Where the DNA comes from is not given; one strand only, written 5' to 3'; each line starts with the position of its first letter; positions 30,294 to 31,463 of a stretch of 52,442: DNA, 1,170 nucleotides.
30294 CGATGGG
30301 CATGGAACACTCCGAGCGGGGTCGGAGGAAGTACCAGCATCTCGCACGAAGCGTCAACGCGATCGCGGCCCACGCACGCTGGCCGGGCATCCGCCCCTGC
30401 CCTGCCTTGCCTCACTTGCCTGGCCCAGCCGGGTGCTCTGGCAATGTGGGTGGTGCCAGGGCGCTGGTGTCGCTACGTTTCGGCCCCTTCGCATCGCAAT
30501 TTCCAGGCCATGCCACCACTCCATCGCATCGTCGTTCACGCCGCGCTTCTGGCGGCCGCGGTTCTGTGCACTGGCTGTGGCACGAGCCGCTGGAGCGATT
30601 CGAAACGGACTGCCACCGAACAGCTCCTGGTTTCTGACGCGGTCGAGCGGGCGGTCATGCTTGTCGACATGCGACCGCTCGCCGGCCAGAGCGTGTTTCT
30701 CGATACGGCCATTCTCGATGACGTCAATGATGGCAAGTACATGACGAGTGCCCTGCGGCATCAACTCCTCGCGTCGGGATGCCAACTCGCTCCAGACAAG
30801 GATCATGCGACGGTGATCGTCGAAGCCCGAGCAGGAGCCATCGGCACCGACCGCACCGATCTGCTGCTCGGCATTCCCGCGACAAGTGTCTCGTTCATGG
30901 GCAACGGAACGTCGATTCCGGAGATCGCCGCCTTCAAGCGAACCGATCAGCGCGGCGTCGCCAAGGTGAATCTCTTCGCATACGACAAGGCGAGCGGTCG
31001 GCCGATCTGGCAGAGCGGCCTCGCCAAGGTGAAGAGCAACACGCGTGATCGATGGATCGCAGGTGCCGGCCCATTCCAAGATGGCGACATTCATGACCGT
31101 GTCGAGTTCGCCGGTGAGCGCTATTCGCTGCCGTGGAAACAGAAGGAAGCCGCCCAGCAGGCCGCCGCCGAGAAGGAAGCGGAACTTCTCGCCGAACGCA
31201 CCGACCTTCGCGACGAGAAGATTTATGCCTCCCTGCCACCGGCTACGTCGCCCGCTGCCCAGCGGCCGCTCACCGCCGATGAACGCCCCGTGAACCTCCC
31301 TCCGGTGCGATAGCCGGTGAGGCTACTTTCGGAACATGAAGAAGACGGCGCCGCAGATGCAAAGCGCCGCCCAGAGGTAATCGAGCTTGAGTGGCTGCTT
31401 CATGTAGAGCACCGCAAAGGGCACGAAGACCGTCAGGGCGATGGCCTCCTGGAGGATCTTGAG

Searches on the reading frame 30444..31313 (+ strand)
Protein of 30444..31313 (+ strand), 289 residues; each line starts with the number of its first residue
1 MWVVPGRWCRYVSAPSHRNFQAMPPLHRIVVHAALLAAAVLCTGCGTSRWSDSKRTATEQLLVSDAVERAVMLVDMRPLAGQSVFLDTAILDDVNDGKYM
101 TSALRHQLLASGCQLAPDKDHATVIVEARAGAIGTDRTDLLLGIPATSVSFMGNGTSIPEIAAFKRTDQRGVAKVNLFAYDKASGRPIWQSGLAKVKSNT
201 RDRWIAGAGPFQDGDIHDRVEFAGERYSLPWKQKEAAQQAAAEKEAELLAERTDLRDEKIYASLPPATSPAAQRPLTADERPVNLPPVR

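Call 10: search_protein_families(library=pfam, proteins=[window:30444-31313:+], max_evalue=0.00001)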
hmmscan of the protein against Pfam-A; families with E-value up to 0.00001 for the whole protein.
window:30444-31313:+ (289 aa): 1 family
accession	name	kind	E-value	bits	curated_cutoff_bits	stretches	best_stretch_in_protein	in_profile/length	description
PF20360.3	DUF6655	-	2.1e-45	155.4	27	1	43-237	5-208/259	Family of unknown function (DUF6655)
